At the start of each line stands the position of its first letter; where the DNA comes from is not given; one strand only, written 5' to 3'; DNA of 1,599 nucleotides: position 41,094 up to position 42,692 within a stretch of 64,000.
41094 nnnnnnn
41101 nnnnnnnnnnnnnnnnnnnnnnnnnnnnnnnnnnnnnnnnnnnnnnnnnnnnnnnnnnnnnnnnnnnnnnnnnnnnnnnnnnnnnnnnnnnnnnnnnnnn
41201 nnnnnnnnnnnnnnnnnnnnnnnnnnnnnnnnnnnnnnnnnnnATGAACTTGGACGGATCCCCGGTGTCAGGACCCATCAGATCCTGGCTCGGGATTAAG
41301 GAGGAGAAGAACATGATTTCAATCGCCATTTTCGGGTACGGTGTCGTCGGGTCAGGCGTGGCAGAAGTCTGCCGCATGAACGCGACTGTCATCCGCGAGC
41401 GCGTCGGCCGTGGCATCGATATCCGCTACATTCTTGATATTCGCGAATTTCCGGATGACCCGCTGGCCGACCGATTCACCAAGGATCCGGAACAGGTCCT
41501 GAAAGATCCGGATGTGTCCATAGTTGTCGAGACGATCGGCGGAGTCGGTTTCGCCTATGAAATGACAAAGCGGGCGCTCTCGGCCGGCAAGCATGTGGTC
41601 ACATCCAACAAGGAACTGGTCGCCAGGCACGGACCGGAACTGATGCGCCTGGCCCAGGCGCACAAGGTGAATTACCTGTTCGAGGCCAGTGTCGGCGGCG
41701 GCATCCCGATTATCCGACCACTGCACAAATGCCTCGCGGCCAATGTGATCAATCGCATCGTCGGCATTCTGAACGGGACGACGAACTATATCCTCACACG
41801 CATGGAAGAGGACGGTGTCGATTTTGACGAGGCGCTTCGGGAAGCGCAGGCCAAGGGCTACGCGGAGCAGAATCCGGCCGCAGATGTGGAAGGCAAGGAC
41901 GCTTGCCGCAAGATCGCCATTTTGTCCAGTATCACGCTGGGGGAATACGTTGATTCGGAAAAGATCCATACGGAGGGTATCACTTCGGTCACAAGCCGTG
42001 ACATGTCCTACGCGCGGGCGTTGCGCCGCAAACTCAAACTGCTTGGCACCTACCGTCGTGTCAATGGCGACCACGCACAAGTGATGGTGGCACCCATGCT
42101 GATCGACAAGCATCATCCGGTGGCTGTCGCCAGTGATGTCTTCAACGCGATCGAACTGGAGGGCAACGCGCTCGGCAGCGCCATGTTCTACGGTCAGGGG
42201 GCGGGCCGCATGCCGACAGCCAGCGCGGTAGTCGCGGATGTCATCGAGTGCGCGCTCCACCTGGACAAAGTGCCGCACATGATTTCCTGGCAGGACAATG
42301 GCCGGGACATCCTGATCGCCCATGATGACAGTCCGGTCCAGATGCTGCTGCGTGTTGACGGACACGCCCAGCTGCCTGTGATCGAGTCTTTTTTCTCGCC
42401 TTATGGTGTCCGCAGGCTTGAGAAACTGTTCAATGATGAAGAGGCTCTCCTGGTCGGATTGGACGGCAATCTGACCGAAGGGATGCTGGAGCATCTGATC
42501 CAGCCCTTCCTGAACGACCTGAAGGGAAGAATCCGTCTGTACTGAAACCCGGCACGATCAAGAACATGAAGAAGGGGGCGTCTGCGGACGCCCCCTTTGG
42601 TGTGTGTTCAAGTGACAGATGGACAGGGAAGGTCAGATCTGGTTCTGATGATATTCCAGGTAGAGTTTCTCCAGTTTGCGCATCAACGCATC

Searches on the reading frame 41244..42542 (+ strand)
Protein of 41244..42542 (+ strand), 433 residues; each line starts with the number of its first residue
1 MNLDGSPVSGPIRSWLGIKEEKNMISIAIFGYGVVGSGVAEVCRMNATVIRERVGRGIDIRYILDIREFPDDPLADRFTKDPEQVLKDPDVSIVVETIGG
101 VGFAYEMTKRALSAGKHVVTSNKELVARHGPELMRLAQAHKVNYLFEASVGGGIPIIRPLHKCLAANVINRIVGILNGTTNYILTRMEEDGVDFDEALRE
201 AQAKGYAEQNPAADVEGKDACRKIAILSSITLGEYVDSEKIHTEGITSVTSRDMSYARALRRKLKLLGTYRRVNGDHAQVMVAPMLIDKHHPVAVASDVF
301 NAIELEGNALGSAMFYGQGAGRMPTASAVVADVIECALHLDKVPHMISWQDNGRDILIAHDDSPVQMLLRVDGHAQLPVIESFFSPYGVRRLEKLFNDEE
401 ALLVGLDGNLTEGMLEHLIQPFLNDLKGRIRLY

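Call 71: search_protein_families(library=pfam, proteins=[window:41244-42542:+], max_evalue=0.0001)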
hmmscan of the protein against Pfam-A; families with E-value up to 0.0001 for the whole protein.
window:41244-42542:+ (433 aa): 2 families
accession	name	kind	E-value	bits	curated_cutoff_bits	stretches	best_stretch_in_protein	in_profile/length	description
PF00742.24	Homoserine_dh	-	2.7e-61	206.8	22.9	1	155-334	1-173/173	Homoserine dehydrogenase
PF03447.22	NAD_binding_3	-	3e-12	47.7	24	1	31-147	1-116/116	Homoserine dehydrogenase, NAD binding domain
